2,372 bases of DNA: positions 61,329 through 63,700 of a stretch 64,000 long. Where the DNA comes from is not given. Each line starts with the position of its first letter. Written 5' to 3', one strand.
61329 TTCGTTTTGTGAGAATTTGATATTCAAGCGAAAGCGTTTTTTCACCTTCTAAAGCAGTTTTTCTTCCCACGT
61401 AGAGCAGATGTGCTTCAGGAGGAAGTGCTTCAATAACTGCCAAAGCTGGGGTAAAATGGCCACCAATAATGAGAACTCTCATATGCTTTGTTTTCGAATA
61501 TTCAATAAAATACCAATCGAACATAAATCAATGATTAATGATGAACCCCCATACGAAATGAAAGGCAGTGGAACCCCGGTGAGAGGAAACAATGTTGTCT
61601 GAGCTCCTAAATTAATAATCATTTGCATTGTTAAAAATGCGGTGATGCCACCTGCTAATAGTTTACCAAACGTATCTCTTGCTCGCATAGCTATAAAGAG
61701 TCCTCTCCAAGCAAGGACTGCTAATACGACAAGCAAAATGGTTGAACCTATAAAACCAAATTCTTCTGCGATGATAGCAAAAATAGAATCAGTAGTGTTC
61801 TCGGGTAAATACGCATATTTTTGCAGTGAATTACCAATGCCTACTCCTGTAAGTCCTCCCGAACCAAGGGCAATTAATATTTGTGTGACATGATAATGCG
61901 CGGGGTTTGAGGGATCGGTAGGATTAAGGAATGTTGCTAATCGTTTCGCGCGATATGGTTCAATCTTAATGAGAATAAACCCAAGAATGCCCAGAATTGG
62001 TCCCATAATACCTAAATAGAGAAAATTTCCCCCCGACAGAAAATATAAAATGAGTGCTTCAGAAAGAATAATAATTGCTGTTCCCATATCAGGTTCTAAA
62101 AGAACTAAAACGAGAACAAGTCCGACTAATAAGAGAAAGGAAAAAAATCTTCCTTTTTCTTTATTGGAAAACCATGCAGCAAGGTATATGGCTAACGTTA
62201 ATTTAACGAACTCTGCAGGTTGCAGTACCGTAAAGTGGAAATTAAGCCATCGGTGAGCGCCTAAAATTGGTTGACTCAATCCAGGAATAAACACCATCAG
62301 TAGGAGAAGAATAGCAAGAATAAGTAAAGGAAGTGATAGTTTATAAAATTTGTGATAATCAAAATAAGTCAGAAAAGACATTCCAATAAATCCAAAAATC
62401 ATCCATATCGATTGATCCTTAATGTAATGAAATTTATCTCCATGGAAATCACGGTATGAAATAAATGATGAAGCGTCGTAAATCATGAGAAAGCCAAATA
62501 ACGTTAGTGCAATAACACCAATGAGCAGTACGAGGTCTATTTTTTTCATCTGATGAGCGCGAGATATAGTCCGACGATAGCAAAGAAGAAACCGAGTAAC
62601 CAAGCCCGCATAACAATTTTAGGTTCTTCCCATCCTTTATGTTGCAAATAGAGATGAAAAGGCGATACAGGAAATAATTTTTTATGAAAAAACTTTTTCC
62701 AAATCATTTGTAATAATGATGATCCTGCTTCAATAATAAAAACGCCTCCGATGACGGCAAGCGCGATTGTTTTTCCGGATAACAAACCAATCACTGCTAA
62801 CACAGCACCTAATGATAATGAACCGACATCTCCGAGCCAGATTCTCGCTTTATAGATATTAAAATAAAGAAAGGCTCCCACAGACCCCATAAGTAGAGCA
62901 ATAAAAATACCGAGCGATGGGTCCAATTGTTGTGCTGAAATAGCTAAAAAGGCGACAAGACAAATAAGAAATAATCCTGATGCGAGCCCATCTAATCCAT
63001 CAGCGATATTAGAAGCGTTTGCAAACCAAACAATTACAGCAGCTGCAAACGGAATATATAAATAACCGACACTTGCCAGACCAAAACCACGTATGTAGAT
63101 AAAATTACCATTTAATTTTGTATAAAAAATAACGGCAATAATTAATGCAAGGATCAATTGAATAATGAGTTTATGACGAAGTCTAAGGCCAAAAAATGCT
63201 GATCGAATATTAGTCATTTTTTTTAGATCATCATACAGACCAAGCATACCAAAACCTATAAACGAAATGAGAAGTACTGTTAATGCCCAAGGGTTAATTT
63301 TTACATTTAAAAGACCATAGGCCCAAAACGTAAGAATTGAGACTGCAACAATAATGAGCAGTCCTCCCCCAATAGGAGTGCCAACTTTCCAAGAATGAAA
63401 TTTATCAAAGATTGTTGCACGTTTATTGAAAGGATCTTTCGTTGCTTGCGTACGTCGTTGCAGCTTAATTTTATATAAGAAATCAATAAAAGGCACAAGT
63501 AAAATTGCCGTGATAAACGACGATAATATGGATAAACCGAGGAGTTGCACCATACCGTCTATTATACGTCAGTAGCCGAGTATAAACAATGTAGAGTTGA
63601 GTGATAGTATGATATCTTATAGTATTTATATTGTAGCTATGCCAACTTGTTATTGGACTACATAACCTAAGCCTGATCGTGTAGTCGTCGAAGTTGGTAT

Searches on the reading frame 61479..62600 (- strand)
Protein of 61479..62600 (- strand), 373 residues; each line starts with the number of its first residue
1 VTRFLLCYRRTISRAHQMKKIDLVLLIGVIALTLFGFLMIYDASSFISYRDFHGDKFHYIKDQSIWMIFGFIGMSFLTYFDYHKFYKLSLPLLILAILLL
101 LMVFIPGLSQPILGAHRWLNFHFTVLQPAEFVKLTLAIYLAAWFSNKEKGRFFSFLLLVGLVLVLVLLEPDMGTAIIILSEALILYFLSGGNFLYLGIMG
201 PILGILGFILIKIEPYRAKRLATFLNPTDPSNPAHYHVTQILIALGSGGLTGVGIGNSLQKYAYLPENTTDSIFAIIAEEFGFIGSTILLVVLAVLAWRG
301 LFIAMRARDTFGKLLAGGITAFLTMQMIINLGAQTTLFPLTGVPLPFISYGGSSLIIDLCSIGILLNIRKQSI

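Call 25: search_protein_families(library=pfam, proteins=[window:61479-62600:-], max_evalue=0.001)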
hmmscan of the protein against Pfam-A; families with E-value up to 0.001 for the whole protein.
window:61479-62600:- (373 aa): 1 family
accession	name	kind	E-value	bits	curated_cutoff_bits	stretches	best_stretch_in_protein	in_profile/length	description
PF01098.24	FTSW_RODA_SPOVE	-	1.5e-95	320.7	26.4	1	26-371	4-353/356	Cell cycle protein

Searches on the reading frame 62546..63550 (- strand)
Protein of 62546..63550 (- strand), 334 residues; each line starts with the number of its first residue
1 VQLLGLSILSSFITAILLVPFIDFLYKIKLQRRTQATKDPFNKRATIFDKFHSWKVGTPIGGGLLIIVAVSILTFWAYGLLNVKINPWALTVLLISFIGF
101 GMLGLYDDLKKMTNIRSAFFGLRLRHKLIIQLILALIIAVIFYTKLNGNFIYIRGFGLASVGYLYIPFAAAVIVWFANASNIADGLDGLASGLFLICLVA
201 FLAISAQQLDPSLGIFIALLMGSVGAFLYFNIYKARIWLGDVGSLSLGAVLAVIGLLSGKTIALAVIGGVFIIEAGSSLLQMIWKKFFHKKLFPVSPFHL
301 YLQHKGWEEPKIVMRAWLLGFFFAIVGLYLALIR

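Call 25: search_protein_families(library=pfam, proteins=[window:62546-63550:-], max_evalue=0.001)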
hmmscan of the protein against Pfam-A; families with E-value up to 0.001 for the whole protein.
window:62546-63550:- (334 aa): 1 family
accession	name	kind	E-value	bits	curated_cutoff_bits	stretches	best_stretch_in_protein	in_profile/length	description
PF00953.26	Glycos_transf_4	-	1.6e-29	103.4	27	1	91-257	2-158/160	Glycosyl transferase family 4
